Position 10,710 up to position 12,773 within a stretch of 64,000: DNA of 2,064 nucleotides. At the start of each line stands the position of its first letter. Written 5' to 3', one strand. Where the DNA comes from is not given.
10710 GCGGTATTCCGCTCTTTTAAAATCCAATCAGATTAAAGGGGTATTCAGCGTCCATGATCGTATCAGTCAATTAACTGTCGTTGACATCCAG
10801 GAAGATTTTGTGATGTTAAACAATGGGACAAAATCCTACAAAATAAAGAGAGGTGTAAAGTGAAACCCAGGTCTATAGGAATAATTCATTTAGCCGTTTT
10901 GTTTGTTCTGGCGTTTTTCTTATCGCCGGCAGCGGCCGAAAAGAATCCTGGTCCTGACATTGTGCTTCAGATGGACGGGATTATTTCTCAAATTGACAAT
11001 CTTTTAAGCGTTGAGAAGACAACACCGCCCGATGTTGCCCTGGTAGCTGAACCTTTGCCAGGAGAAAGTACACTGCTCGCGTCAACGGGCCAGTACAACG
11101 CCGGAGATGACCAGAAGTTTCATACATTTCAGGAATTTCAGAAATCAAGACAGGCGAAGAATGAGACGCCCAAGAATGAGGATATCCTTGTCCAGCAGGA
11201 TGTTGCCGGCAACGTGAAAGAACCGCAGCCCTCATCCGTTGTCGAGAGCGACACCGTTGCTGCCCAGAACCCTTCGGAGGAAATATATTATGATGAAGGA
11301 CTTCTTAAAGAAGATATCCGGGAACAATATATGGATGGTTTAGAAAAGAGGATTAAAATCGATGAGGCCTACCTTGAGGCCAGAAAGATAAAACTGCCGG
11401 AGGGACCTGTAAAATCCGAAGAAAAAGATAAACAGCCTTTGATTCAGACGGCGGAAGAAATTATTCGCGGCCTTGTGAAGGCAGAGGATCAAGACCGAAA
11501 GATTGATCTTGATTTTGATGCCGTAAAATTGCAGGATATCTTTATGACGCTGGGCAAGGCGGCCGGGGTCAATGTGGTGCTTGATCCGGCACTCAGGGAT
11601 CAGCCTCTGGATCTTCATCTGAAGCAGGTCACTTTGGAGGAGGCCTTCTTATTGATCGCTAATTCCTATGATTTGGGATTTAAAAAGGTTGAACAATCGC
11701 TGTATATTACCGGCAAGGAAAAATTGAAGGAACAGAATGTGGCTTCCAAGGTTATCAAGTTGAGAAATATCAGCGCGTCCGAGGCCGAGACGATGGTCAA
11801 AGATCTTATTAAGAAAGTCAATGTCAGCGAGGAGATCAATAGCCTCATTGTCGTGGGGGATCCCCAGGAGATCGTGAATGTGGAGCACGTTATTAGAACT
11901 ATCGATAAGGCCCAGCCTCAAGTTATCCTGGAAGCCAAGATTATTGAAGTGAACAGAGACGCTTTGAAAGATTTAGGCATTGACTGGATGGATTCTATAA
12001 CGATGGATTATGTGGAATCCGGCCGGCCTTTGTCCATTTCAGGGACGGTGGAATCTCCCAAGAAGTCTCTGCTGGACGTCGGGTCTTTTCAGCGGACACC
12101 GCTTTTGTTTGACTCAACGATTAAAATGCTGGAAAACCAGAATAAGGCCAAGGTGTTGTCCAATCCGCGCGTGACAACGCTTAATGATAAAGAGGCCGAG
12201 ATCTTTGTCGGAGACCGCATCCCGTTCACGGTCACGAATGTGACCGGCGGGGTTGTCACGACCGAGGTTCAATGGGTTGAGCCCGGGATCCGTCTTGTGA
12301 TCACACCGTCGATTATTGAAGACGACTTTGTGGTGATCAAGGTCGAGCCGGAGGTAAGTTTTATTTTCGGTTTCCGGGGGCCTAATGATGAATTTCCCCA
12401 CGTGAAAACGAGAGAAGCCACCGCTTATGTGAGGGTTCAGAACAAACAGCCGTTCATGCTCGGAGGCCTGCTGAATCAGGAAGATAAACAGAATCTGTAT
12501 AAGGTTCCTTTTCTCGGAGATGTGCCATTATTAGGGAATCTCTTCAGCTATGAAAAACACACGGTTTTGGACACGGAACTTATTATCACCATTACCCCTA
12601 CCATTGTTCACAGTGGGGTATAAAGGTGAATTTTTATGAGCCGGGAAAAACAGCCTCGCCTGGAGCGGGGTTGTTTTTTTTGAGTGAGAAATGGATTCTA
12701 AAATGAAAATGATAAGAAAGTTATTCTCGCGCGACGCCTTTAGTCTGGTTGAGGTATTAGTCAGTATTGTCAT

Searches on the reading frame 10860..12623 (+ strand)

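Call 54: search_protein_families(library=pfam, proteins=[window:10860-12623:+], max_evalue=0.0001)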
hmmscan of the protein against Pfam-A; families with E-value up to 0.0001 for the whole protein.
window:10860-12623:+ (587 aa): 2 families
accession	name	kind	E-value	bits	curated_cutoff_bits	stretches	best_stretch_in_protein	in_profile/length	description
PF00263.26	Secretin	-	2.1e-43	148.3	27.5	1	424-583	2-168/169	Bacterial type II and III secretion system protein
PF03958.22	Secretin_N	-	4.2e-09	36.9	28.2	1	296-354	1-69/69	Bacterial type II/III secretion system short domain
